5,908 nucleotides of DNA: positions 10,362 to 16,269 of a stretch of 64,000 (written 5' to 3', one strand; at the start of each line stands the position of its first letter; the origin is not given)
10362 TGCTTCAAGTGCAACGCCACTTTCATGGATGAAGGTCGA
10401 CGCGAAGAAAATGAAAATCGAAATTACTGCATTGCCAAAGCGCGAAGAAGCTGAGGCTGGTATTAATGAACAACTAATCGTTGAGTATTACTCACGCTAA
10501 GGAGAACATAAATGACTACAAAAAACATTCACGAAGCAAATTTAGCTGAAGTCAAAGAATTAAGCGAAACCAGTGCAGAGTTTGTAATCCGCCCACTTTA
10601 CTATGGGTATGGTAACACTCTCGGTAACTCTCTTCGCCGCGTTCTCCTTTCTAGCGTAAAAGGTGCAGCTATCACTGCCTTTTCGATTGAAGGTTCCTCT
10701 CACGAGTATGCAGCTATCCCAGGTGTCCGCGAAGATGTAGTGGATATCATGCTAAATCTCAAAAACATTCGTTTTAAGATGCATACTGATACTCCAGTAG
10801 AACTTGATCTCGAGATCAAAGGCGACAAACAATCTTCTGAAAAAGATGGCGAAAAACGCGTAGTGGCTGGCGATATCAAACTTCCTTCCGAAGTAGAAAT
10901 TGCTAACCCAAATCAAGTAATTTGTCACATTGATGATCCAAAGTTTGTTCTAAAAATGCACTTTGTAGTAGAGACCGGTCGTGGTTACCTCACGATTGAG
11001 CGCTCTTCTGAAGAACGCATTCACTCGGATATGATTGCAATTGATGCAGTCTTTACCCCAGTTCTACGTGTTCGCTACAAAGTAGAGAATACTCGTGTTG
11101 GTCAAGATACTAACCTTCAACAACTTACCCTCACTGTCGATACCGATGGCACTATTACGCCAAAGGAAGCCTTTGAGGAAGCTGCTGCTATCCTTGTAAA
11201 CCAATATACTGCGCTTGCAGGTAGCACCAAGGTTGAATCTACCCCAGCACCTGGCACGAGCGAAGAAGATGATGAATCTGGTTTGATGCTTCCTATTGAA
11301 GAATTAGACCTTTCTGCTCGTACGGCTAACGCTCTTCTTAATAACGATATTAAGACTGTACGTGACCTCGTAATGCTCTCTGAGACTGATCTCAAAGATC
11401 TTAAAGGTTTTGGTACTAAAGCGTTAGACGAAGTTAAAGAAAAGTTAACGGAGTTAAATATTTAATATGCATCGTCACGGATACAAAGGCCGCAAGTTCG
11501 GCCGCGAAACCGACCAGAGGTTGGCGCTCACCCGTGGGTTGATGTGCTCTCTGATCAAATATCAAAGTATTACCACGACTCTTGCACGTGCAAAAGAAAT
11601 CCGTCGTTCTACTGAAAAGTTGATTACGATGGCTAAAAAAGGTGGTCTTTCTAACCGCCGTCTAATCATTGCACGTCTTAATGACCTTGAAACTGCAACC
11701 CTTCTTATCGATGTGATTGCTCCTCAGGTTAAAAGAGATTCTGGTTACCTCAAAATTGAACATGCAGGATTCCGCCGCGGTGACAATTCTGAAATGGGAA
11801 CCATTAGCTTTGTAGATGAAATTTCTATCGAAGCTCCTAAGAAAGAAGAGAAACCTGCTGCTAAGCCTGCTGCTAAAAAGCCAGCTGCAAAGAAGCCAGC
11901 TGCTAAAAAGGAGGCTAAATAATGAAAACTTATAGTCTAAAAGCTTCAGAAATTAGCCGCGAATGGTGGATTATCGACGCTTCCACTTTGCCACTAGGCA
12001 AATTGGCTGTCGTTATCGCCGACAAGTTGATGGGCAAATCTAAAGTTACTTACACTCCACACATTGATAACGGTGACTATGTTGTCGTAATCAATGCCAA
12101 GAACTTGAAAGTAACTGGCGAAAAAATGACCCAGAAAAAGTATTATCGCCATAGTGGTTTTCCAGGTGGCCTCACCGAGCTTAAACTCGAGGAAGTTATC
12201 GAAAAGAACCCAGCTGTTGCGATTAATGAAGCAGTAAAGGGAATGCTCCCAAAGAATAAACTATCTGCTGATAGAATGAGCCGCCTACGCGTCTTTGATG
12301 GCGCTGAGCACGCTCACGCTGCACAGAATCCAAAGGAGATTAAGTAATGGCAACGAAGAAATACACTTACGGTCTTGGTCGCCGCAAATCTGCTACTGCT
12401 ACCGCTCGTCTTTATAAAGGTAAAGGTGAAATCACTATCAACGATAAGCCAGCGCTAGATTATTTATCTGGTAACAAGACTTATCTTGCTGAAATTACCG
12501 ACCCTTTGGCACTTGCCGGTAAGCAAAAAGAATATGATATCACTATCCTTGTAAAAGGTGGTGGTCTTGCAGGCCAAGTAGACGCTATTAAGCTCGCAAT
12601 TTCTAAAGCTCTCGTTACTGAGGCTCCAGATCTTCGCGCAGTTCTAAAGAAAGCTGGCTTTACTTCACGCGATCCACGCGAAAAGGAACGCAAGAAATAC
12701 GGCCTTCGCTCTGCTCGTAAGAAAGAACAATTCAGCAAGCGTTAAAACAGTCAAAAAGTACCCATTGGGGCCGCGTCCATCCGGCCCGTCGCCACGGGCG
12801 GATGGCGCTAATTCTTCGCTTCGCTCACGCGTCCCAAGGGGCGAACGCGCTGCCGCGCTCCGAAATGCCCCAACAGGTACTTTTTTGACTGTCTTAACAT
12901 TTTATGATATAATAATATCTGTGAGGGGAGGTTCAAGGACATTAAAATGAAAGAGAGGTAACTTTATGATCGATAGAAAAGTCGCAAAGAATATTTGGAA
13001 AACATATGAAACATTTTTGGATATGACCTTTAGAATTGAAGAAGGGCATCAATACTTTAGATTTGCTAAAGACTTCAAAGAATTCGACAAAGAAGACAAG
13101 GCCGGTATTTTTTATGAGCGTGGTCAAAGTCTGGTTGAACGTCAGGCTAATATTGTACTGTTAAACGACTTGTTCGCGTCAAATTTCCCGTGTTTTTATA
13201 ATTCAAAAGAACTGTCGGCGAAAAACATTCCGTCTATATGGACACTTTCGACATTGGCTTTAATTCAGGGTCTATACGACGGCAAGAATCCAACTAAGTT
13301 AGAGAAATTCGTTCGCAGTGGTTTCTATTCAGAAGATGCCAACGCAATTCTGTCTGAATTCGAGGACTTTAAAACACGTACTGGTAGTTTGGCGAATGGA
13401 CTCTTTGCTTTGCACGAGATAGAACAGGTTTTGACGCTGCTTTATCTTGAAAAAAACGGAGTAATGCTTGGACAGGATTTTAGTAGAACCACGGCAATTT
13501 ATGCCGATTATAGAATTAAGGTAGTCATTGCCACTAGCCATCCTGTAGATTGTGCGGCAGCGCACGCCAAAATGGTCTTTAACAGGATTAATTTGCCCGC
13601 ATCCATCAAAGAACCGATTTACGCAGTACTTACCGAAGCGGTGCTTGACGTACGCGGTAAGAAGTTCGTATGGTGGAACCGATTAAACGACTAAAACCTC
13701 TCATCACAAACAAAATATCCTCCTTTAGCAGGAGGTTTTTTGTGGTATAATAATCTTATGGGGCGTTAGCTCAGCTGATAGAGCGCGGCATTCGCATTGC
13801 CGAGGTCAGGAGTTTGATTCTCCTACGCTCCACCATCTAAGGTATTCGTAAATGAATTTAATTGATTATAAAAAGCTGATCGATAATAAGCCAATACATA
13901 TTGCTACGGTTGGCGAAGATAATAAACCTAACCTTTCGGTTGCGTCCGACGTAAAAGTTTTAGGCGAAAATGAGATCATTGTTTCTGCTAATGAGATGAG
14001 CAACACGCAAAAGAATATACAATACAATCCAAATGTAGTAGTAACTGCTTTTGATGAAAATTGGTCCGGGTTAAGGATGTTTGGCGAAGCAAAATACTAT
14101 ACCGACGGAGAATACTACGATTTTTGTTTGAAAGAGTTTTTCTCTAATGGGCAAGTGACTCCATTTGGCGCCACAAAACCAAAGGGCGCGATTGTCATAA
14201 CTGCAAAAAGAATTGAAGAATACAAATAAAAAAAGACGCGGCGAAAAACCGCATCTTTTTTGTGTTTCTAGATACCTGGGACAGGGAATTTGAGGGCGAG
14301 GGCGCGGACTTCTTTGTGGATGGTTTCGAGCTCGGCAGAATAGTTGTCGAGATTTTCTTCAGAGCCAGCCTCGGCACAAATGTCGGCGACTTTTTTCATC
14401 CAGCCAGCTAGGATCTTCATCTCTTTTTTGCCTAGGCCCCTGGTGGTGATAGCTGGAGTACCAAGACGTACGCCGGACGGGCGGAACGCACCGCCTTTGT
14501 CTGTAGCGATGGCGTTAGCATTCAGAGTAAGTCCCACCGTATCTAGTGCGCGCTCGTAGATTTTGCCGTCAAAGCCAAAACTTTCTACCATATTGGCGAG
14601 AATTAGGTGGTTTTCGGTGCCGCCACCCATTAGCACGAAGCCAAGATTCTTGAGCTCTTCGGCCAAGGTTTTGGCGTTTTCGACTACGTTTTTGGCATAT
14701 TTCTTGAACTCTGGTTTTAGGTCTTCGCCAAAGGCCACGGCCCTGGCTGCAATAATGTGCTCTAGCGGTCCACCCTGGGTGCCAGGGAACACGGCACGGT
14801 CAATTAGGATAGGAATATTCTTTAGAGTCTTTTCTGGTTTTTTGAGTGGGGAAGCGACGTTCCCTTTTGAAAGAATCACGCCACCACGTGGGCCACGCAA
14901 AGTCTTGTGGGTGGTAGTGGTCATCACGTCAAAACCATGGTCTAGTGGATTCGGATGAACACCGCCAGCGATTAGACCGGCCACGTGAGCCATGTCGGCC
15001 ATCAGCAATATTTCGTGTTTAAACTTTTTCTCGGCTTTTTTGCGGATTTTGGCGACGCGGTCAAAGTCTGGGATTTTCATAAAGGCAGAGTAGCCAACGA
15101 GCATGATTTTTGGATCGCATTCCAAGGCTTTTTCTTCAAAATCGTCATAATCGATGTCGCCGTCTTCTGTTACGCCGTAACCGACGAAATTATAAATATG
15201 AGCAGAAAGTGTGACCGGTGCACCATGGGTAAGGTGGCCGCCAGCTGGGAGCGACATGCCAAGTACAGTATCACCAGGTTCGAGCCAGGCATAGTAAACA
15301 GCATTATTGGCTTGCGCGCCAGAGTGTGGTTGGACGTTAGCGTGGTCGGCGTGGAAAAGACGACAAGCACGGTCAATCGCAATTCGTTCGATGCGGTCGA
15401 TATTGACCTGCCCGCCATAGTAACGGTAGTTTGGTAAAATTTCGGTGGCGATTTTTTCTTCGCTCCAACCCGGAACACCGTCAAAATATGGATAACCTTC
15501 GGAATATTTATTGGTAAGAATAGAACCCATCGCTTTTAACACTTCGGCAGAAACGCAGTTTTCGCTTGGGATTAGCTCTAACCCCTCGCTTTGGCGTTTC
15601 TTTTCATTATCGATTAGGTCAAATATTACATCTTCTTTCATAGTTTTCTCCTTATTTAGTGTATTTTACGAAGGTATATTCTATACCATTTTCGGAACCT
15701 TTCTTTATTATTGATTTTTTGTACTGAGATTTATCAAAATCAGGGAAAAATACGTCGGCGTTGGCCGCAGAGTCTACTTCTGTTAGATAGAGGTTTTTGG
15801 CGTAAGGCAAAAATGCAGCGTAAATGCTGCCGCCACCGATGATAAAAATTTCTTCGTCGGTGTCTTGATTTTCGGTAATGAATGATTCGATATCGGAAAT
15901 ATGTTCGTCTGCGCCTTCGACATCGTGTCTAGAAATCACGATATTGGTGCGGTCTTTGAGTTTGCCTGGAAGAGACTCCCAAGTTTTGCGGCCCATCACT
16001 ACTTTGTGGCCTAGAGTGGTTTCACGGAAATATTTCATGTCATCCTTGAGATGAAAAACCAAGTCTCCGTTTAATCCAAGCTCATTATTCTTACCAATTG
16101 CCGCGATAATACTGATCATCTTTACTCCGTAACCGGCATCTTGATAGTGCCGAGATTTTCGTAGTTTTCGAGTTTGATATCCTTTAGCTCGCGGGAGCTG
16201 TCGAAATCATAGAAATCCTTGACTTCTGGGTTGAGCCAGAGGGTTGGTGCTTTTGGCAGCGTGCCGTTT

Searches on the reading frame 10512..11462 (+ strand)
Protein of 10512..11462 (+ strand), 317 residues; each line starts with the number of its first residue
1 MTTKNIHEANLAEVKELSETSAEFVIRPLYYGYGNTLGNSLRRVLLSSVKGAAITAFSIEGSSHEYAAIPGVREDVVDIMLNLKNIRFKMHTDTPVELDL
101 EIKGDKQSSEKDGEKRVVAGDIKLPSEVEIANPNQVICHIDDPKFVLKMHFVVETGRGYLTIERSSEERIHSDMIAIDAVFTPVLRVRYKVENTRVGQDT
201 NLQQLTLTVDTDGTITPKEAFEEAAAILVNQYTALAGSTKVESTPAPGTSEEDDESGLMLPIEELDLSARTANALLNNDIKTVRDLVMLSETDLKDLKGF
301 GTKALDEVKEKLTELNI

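Call 64: search_protein_families(library=pfam, proteins=[window:10512-11462:+], max_evalue=0.1)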
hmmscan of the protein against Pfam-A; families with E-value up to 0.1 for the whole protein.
window:10512-11462:+ (317 aa): 6 families
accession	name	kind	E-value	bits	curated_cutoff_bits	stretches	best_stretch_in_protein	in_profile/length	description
PF01000.31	RNA_pol_A_bac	-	2e-27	96.2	33.9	1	59-182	3-119/119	RNA polymerase Rpb3/RpoA insert domain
PF01193.29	RNA_pol_L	-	1e-20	73.7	24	1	28-231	2-73/74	RNA polymerase Rpb3/Rpb11 dimerisation domain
PF03118.21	RNA_pol_A_CTD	-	1.1e-19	70.4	23.8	1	251-314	4-67/67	Bacterial RNA polymerase, alpha chain C terminal domain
PF14520.12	HHH_5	-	1.6e-05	25.7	27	1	270-312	13-55/57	Helix-hairpin-helix domain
PF13656.11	RNA_pol_L_2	-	5.7e-05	23.2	27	1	203-235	40-72/75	RNA polymerase Rpb3/Rpb11 dimerisation domain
PF14693.11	Ribosomal_TL5_C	-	0.026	15.3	27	1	114-143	53-83/84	Ribosomal protein TL5, C-terminal domain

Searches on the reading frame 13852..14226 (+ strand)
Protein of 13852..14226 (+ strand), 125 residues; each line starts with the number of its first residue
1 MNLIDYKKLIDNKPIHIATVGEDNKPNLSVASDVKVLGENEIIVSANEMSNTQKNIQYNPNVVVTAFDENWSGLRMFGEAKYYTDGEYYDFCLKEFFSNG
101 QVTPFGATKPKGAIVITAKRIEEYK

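Call 64: search_protein_families(library=pfam, proteins=[window:13852-14226:+], max_evalue=0.1)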
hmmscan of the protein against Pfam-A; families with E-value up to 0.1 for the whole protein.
window:13852-14226:+ (125 aa): 1 family
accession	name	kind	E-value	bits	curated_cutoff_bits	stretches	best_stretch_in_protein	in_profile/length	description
PF01243.27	PNPOx_N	-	1.1e-10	42.4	28.1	1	14-91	14-84/120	Pyridoxamine 5'-phosphate oxidase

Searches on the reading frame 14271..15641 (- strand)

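Call 19: search_protein_families(library=pfam, proteins=[window:14271-15641:-], max_evalue=0.001)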
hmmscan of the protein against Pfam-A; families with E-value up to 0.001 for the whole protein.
window:14271-15641:- (457 aa): 1 family
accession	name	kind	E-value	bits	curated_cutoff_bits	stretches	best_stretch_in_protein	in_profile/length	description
PF00464.25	SHMT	-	2.3e-134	448.4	27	1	4-415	6-399/399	Serine hydroxymethyltransferase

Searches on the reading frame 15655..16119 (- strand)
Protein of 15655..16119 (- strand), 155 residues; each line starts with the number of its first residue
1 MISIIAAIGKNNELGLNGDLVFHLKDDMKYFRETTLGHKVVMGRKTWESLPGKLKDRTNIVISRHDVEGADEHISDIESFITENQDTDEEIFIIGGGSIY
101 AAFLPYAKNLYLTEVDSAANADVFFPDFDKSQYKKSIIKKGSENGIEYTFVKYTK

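Call 64: search_protein_families(library=pfam, proteins=[window:15655-16119:-], max_evalue=0.1)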
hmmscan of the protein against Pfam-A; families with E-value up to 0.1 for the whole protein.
window:15655-16119:- (155 aa): 2 families
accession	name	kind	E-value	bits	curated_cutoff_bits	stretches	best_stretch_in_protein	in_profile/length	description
PF00186.24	DHFR_1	-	1.6e-47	161.6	25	1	1-155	1-159/159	Dihydrofolate reductase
PF04076.19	BOF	-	0.042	14.4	25.8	0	11-60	34-83/103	Bacterial OB fold (BOF) protein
